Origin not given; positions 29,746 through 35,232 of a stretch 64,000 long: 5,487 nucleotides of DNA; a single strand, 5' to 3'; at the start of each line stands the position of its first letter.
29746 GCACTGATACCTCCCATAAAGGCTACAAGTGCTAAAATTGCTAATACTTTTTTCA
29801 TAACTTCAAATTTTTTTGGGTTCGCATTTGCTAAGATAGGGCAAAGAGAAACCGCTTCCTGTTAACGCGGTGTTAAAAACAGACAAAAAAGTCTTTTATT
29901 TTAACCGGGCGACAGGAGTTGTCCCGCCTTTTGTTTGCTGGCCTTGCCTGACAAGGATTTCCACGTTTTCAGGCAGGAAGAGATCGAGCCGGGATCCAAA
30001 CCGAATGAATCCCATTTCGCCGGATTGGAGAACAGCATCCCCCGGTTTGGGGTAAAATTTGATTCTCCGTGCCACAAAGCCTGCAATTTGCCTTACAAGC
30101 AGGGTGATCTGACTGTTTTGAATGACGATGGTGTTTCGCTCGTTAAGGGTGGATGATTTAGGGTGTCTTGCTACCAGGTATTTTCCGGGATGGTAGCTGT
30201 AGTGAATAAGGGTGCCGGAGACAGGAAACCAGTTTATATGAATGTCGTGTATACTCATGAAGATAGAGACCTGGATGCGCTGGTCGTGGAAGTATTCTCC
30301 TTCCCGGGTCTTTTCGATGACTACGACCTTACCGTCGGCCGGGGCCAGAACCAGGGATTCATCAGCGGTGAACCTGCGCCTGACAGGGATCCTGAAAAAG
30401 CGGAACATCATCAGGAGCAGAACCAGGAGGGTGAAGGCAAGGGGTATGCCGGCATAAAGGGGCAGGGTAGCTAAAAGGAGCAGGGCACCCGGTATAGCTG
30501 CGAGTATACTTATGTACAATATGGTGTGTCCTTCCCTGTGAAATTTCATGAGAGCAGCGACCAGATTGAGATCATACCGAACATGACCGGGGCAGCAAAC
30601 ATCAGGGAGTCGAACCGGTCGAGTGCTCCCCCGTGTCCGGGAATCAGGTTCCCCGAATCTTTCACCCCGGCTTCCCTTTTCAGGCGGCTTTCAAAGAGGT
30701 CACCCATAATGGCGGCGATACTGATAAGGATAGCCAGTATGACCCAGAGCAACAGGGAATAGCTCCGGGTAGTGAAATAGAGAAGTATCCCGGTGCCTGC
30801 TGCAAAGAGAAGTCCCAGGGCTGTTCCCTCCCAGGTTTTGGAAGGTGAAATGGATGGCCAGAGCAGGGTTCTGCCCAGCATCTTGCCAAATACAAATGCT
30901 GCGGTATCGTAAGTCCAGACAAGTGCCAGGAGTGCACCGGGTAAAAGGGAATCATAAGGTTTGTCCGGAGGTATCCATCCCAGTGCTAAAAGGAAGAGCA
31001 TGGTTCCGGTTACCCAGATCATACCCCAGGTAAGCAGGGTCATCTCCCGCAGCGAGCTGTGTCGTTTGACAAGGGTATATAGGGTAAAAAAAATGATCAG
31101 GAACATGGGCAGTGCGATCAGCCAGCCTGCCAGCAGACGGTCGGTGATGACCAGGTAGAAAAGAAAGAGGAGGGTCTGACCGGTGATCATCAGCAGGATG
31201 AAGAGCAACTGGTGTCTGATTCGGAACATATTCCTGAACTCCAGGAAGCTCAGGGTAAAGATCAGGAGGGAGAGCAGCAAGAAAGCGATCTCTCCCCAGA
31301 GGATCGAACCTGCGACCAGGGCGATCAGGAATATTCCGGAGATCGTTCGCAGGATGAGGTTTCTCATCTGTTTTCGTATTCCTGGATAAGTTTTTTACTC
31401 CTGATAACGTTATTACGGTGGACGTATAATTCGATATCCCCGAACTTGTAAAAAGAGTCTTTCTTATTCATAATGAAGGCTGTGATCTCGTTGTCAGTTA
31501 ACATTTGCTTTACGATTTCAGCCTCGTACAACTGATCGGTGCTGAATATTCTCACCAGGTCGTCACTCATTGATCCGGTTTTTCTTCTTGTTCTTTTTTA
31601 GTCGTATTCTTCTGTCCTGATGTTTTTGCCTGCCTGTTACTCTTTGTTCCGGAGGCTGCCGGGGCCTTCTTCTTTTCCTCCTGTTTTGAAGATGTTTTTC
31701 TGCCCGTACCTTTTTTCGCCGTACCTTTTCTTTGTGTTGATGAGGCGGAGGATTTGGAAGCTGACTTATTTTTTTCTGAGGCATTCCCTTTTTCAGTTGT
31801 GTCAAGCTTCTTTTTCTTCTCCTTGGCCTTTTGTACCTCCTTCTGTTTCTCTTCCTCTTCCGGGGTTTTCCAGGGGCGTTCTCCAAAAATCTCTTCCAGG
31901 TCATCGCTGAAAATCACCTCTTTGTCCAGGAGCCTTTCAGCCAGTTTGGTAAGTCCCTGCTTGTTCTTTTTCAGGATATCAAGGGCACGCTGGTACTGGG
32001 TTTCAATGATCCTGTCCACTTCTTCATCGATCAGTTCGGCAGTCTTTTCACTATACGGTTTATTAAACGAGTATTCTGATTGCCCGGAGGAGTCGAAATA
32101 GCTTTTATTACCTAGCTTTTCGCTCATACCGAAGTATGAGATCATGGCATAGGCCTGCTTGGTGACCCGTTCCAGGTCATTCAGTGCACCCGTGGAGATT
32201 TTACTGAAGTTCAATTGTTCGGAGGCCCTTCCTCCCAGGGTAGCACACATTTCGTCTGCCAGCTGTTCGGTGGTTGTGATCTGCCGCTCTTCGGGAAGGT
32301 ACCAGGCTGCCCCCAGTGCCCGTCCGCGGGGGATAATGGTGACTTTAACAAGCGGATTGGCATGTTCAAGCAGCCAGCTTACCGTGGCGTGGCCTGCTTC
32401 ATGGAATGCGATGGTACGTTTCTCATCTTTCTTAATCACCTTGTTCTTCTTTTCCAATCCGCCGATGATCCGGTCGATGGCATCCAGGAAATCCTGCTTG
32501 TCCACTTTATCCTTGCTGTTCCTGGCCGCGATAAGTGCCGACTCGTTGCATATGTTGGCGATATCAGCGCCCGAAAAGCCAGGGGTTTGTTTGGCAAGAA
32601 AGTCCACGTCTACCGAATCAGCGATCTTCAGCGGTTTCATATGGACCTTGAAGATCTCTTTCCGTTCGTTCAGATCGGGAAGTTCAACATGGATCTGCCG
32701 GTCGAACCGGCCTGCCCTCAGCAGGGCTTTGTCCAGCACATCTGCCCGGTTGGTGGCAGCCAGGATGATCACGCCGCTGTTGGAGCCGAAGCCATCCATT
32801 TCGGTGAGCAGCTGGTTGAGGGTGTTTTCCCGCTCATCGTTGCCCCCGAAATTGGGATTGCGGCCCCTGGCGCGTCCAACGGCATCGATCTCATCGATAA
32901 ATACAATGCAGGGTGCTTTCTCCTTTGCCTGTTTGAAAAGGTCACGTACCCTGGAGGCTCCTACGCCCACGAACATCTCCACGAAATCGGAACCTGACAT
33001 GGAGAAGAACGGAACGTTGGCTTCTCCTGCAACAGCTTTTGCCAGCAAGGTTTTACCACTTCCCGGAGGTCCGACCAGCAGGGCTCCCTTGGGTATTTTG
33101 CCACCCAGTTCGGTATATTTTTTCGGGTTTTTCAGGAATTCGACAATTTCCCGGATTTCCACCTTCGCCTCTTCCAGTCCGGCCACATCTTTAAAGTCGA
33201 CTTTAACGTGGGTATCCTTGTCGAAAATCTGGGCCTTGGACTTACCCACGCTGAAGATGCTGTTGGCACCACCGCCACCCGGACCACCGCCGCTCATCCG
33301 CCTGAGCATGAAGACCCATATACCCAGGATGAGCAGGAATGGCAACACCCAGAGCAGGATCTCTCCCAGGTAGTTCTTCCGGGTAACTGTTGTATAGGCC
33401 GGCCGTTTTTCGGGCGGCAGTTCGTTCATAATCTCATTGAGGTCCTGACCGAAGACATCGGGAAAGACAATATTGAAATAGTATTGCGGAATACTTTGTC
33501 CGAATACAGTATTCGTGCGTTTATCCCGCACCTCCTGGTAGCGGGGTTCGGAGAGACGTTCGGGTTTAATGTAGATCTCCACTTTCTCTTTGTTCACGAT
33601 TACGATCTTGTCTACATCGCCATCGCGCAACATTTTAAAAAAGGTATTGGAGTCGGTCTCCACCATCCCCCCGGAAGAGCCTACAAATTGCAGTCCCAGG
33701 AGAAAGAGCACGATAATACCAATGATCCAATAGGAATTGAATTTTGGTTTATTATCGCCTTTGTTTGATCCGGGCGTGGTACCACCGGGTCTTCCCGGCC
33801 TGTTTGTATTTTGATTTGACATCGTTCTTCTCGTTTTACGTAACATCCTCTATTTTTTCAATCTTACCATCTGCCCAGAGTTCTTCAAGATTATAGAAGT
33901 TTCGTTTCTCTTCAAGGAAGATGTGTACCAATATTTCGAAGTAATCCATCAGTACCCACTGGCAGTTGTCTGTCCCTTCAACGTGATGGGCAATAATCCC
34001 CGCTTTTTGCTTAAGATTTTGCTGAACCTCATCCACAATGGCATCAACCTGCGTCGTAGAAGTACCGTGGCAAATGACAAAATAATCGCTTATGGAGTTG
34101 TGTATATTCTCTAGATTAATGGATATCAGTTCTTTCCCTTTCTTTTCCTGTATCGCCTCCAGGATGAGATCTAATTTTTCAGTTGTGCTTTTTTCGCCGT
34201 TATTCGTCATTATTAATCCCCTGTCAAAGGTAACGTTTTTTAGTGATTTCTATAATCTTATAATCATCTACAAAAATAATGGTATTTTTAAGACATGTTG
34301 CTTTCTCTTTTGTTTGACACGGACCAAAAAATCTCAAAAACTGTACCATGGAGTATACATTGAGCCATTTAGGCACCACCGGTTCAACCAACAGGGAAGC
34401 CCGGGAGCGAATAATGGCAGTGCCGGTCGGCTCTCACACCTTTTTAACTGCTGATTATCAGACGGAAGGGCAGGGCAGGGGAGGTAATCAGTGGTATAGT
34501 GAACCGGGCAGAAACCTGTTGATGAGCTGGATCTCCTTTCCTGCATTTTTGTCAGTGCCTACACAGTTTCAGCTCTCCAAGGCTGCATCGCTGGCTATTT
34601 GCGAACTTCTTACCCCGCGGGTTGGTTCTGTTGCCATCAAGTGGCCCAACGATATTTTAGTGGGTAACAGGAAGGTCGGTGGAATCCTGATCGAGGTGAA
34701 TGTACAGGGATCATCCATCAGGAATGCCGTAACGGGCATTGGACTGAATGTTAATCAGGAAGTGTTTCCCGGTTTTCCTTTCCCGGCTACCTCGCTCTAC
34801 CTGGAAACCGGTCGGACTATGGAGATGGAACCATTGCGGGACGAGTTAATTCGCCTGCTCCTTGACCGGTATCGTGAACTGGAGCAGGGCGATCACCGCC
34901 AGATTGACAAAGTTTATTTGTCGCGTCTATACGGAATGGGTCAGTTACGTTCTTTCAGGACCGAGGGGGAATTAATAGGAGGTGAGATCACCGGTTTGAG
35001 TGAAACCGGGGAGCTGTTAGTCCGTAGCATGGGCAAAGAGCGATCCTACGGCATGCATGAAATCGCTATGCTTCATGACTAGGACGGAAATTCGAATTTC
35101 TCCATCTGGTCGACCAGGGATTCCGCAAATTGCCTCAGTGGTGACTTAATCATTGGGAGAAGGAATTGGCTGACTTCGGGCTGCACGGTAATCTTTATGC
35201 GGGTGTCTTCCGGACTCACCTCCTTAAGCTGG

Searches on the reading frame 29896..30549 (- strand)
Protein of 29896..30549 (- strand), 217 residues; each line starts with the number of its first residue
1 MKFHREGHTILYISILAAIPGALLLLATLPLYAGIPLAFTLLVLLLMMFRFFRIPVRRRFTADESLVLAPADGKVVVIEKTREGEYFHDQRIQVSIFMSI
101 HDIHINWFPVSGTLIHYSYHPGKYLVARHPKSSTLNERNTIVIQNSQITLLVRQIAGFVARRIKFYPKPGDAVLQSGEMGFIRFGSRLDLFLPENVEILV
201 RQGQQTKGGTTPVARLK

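Call 83: search_protein_families(library=pfam, proteins=[window:29896-30549:-], max_evalue=0.00001)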
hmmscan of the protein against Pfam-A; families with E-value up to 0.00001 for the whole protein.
window:29896-30549:- (217 aa): 1 family
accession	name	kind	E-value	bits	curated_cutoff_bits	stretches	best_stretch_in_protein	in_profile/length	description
PF02666.20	PS_Dcarbxylase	-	4.5e-38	131.4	22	1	47-212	4-196/198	Phosphatidylserine decarboxylase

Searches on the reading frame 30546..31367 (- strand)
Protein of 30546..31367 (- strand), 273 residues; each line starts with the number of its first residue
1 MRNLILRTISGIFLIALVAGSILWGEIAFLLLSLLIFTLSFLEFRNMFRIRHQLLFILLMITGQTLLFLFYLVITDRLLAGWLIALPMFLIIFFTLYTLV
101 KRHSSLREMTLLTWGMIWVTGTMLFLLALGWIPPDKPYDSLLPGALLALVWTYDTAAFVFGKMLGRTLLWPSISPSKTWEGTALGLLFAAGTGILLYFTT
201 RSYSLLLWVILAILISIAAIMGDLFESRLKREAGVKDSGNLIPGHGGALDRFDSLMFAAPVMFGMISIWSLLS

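Call 83: search_protein_families(library=pfam, proteins=[window:30546-31367:-], max_evalue=0.00001)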
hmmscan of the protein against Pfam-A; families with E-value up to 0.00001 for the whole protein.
window:30546-31367:- (273 aa): 1 family
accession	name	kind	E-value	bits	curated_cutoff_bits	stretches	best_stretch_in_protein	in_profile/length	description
PF01148.25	CTP_transf_1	-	7.9e-54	183.7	24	1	6-268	2-263/264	Cytidylyltransferase family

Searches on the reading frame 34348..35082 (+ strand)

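Call 83: search_protein_families(library=pfam, proteins=[window:34348-35082:+], max_evalue=0.00001)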
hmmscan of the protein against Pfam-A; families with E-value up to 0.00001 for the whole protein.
window:34348-35082:+ (244 aa): 1 family
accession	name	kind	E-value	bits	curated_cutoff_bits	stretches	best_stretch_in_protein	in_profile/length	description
PF03099.24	BPL_LplA_LipB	-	3e-15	56.7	21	1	13-134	7-133/133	Biotin/lipoate A/B protein ligase family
